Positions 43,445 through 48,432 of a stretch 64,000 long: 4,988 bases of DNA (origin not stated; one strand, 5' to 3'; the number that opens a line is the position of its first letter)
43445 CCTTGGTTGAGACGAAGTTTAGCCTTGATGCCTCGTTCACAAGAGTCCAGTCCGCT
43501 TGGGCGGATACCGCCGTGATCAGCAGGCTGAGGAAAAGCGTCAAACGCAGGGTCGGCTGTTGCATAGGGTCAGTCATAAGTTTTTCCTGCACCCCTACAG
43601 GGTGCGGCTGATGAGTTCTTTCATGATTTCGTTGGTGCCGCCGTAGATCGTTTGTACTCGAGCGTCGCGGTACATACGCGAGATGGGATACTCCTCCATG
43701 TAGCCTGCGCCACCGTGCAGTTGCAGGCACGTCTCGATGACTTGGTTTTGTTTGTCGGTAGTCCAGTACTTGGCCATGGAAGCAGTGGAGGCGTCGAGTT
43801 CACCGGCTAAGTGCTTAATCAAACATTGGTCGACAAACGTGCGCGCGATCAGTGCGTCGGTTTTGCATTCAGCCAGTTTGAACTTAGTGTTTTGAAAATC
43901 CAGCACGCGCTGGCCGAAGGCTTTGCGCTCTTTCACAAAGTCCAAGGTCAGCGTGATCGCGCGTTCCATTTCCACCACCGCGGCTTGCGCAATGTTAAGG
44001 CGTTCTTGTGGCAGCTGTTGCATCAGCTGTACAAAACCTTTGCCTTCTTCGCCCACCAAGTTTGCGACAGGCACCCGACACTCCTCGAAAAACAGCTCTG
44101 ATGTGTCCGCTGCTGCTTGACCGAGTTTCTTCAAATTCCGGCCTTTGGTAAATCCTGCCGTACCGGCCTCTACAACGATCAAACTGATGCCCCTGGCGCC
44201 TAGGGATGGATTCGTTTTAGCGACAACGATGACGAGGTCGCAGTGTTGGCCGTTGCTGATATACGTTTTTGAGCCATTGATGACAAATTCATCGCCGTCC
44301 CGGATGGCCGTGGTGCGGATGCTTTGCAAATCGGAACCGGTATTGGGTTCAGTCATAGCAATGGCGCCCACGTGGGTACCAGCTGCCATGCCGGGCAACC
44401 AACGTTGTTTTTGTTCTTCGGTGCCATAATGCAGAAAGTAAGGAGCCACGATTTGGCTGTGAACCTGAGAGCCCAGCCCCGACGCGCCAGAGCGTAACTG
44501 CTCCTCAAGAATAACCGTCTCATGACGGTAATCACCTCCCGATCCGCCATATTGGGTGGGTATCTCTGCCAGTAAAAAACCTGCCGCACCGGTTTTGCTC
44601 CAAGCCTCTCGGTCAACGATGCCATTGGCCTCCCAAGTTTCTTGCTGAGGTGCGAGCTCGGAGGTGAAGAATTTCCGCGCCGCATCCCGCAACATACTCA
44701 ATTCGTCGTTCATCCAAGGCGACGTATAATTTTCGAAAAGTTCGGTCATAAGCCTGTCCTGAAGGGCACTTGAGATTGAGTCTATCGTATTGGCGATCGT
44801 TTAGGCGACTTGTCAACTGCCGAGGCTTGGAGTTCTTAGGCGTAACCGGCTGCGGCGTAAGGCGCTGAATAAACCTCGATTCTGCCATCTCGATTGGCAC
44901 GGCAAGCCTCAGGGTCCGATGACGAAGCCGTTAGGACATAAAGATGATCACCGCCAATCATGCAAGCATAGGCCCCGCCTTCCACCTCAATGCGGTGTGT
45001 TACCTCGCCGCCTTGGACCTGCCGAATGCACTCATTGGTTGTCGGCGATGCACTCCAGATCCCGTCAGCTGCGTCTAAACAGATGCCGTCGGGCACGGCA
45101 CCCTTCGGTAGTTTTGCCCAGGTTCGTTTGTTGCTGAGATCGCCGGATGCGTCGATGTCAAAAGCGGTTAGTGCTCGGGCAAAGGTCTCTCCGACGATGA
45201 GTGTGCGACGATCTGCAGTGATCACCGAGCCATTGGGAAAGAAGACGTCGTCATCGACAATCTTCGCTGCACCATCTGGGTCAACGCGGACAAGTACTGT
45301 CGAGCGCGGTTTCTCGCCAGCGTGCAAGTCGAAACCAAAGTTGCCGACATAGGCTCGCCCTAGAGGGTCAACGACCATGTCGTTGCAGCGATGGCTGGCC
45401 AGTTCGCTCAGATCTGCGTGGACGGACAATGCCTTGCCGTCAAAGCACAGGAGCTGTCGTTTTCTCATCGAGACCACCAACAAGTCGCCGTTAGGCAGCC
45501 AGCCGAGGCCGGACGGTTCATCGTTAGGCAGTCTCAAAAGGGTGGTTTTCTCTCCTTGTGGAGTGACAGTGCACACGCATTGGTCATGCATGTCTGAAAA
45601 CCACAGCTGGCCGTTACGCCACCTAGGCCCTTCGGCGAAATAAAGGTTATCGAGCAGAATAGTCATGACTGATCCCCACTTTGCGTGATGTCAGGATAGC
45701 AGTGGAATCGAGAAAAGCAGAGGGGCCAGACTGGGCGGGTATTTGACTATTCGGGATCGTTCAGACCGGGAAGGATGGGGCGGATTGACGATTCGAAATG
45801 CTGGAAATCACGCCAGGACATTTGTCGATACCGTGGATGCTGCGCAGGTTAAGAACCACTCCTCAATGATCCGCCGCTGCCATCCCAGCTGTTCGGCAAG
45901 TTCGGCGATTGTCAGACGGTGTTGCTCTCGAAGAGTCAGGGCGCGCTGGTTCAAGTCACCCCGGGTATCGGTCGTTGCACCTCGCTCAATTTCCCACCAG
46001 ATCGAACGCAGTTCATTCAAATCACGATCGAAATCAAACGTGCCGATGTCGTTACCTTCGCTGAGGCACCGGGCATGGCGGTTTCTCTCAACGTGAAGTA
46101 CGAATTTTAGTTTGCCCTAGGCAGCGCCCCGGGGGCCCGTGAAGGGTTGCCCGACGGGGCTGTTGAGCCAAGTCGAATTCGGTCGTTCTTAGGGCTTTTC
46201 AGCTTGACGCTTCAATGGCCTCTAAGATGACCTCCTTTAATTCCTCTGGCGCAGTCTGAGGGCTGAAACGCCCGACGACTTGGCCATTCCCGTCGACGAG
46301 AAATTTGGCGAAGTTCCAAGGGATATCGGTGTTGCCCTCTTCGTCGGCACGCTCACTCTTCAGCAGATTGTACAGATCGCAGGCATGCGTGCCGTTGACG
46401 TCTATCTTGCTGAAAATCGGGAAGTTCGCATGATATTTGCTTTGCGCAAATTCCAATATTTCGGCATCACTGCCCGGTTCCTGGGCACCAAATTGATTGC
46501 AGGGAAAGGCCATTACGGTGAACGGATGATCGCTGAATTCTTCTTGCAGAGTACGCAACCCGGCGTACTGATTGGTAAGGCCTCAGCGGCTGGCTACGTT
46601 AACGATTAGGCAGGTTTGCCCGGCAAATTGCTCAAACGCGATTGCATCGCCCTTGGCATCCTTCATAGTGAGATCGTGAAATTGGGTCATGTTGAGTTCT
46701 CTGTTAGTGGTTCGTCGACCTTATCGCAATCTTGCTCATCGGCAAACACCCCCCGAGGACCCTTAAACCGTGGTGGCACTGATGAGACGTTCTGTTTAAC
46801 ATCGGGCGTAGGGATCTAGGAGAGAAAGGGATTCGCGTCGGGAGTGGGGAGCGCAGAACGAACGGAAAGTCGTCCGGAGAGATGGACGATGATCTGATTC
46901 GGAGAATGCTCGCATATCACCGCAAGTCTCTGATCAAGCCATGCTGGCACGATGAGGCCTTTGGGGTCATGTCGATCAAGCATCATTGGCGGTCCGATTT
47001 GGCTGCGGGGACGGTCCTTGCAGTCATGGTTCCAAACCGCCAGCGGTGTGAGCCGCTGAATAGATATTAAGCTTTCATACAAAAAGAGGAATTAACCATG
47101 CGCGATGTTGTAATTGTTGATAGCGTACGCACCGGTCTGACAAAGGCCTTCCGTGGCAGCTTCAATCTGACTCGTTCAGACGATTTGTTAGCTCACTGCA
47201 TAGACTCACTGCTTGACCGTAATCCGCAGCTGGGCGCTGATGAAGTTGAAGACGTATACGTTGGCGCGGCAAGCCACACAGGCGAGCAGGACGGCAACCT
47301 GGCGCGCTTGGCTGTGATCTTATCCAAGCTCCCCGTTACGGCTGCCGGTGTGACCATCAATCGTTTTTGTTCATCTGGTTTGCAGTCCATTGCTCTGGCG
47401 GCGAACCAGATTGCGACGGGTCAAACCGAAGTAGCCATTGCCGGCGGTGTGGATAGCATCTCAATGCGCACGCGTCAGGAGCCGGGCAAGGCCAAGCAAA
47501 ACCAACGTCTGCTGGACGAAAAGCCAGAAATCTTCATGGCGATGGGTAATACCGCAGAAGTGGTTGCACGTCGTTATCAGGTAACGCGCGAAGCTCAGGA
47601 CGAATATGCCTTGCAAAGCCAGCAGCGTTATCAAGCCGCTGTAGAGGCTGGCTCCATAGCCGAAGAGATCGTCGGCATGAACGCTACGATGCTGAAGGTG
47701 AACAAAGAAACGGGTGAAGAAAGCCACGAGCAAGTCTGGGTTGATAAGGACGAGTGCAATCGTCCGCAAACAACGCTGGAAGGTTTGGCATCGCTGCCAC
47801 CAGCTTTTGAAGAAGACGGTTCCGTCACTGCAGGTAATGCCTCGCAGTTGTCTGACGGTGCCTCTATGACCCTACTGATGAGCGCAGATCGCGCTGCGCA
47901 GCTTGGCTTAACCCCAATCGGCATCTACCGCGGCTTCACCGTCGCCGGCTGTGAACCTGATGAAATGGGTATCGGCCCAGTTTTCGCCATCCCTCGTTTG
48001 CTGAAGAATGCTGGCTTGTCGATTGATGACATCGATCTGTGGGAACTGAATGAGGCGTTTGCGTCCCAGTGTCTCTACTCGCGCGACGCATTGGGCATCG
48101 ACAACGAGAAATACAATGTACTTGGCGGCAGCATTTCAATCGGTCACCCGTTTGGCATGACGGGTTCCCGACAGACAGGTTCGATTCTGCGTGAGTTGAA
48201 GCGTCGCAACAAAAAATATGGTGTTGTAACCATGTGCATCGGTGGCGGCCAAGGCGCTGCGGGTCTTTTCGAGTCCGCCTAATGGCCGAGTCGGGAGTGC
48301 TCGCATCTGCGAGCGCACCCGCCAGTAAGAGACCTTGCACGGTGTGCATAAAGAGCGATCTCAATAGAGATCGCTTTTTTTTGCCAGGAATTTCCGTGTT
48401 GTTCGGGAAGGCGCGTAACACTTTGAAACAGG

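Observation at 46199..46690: Glutathione peroxidase interrupted by a single in-frame TGA at the catalytic residue, followed by a SECIS-like hairpin: likely a missed selenoprotein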

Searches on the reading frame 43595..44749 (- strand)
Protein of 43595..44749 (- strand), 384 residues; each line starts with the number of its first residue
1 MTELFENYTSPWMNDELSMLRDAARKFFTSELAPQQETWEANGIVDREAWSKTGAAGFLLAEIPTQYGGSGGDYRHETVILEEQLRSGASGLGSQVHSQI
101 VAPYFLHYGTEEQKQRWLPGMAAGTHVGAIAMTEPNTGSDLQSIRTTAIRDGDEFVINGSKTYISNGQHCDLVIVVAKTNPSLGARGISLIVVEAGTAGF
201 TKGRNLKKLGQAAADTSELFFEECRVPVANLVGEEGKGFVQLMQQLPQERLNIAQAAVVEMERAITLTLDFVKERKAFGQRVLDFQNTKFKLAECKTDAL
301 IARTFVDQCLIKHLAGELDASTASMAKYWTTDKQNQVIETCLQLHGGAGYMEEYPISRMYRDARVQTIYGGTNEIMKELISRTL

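Call 53: search_protein_families(library=pfam, proteins=[window:43595-44749:-], max_evalue=0.01)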
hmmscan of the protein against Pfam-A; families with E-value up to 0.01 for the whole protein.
window:43595-44749:- (384 aa): 5 families
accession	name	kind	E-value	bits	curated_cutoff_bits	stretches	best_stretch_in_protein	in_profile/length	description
PF00441.29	Acyl-CoA_dh_1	-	5.1e-42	144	22.4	1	236-383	1-148/150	Acyl-CoA dehydrogenase, C-terminal domain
PF02771.21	Acyl-CoA_dh_N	-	1.6e-32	112.7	22.9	1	15-124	2-112/113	Acyl-CoA dehydrogenase, N-terminal domain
PF02770.24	Acyl-CoA_dh_M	-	8.3e-26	90.4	33.3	1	129-224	1-97/97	Acyl-CoA dehydrogenase, middle domain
PF08028.16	Acyl-CoA_dh_2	-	1.9e-12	48.1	22.7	1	262-373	12-133/134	Acyl-CoA dehydrogenase, C-terminal domain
PF22924.1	ACOX_C_alpha1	-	4e-11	43.4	27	1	248-384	6-168/169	Acyl-CoA oxidase, C-alpha1 domain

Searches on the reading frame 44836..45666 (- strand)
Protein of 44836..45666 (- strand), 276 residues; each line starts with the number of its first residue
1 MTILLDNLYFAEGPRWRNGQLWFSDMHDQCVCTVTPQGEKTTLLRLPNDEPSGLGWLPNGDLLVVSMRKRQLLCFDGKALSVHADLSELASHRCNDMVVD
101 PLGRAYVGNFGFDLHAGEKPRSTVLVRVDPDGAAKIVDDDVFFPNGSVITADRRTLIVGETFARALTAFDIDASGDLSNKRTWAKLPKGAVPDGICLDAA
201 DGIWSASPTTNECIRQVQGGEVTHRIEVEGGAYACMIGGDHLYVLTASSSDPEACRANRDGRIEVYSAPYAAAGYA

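Call 53: search_protein_families(library=pfam, proteins=[window:44836-45666:-], max_evalue=0.01)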
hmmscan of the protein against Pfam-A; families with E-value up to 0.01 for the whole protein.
window:44836-45666:- (276 aa): 3 families
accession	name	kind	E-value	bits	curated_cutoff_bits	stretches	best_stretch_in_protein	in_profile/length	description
PF08450.18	SGL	-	9.6e-45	153.5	26.3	1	10-247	1-245/246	SMP-30/Gluconolactonase/LRE-like region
PF24684.1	Vgb_lyase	-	2.4e-07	30.3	50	1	185-274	91-182/290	Virginiamycin B lyase family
PF01436.27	NHL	-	0.0051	17.2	20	0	142-154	10-21/28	NHL repeat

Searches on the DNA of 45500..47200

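Call 25: search_rna_families(source=window, start=45500, end=47200, threshold=evalue, max_evalue=10)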
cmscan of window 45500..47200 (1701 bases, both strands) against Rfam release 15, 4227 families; matches with E-value up to 10: 2.
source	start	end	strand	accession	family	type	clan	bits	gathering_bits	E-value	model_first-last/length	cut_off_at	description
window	46578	46652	-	RF01652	ceN70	Gene; snRNA; snoRNA; CD-box;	-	16.9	65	2.3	1-71/71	no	Caenorhabditis snoRNA ceN70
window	46881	46935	+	RF00282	SNORD48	Gene; snRNA; snoRNA; CD-box;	-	14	36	5.4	1-63/63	no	Small nucleolar RNA SNORD48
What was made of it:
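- On Rfam SECIS families: No SECIS hit at E <= 10 in 45500..47200 (call 25).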

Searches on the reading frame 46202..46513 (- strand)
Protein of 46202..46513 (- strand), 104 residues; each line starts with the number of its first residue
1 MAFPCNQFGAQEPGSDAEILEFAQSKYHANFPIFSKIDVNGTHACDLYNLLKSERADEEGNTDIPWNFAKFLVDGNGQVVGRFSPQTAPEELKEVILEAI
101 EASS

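Call 51: list_cluster_members(proteins=[window:46202-46513:-, window:46586-46690:-, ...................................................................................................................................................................])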
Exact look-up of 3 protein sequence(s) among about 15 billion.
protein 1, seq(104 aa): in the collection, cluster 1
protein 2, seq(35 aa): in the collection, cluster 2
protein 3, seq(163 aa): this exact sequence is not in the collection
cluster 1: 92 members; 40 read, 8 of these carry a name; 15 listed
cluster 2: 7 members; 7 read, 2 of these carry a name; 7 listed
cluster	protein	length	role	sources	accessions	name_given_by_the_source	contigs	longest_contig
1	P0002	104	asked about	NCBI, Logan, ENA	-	-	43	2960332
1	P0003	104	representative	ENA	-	-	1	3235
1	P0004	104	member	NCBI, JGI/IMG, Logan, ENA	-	glutathione peroxidase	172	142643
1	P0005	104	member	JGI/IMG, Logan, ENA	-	glutathione peroxidase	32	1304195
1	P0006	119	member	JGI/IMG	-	glutathione peroxidase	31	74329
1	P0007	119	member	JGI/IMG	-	glutathione peroxidase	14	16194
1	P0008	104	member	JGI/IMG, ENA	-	glutathione peroxidase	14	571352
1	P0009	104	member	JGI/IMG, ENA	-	glutathione peroxidase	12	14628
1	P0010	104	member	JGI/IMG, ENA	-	glutathione peroxidase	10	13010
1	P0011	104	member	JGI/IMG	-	glutathione peroxidase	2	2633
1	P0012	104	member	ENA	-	-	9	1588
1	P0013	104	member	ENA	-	-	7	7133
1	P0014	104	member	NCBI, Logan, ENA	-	-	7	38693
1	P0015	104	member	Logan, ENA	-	-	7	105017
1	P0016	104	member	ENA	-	-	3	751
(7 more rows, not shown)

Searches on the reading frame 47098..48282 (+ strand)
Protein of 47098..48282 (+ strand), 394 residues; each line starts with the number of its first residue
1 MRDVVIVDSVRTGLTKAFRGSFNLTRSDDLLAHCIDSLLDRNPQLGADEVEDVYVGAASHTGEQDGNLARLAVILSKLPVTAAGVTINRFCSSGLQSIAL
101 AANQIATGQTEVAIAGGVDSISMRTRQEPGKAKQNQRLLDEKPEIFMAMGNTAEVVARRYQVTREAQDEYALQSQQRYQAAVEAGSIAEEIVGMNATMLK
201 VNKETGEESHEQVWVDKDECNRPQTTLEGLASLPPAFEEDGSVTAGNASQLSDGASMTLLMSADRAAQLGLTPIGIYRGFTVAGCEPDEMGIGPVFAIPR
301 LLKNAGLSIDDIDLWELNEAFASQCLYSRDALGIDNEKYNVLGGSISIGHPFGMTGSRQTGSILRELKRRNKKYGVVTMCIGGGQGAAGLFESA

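Call 21: find_encoding_contigs(protein=window:47098-48282:+, flank=10000, max_places=6)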
Protein window:47098-48282:+ (394 aa): 23 contigs read that carry it; 6 places shown.
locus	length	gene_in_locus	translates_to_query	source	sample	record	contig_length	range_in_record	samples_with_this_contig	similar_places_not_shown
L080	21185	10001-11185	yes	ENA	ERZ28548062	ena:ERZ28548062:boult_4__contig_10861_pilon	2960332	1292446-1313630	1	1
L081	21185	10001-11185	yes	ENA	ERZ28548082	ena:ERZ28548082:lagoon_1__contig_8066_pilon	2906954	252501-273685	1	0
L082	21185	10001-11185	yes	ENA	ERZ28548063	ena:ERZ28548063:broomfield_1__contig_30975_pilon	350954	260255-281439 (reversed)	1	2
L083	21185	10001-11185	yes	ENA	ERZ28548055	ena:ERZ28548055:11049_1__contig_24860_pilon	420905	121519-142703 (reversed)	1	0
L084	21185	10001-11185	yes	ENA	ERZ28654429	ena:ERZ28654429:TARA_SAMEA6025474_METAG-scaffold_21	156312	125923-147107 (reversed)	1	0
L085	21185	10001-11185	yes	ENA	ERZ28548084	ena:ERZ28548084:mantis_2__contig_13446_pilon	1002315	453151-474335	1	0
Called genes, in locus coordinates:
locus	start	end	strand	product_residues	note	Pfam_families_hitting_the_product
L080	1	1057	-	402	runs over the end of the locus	PF07260:ANKH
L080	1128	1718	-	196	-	PF04264:YceI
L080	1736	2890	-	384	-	PF02771:Acyl-CoA_dh_N, PF02770:Acyl-CoA_dh_M, PF00441:Acyl-CoA_dh_1, PF08028:Acyl-CoA_dh_2, PF22924:ACOX_C_alpha1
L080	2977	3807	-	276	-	PF08450:SGL, PF24684:Vgb_lyase (faint)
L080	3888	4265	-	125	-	-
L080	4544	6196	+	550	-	PF28492:Beta_helix_4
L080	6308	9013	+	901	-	PF07715:Plug (weak), PF00593:TonB_dep_Rec_b-barrel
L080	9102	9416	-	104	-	PF00255:GSHPx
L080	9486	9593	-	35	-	PF00255:GSHPx (weak)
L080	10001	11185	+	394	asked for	PF00108:Thiolase_N, PF00109:ketoacyl-synt (weak), PF02803:Thiolase_C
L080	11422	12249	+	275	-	-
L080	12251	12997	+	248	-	PF00072:Response_reg, PF00486:Trans_reg_C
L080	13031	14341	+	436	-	PF00672:HAMP (faint), PF00512:HisKA, PF02518:HATPase_c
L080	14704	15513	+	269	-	PF00378:ECH_1, PF16113:ECH_2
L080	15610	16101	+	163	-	PF13452:FAS1_DH_region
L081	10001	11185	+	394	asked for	PF00108:Thiolase_N, PF00109:ketoacyl-synt (weak), PF02803:Thiolase_C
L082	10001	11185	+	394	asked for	PF00108:Thiolase_N, PF00109:ketoacyl-synt (weak), PF02803:Thiolase_C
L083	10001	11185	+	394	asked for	PF00108:Thiolase_N, PF00109:ketoacyl-synt (weak), PF02803:Thiolase_C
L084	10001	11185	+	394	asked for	PF00108:Thiolase_N, PF00109:ketoacyl-synt (weak), PF02803:Thiolase_C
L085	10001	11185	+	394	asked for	PF00108:Thiolase_N, PF00109:ketoacyl-synt (weak), PF02803:Thiolase_C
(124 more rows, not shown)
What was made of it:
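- Gene callers treat it as two fragments (calls 21, 51).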
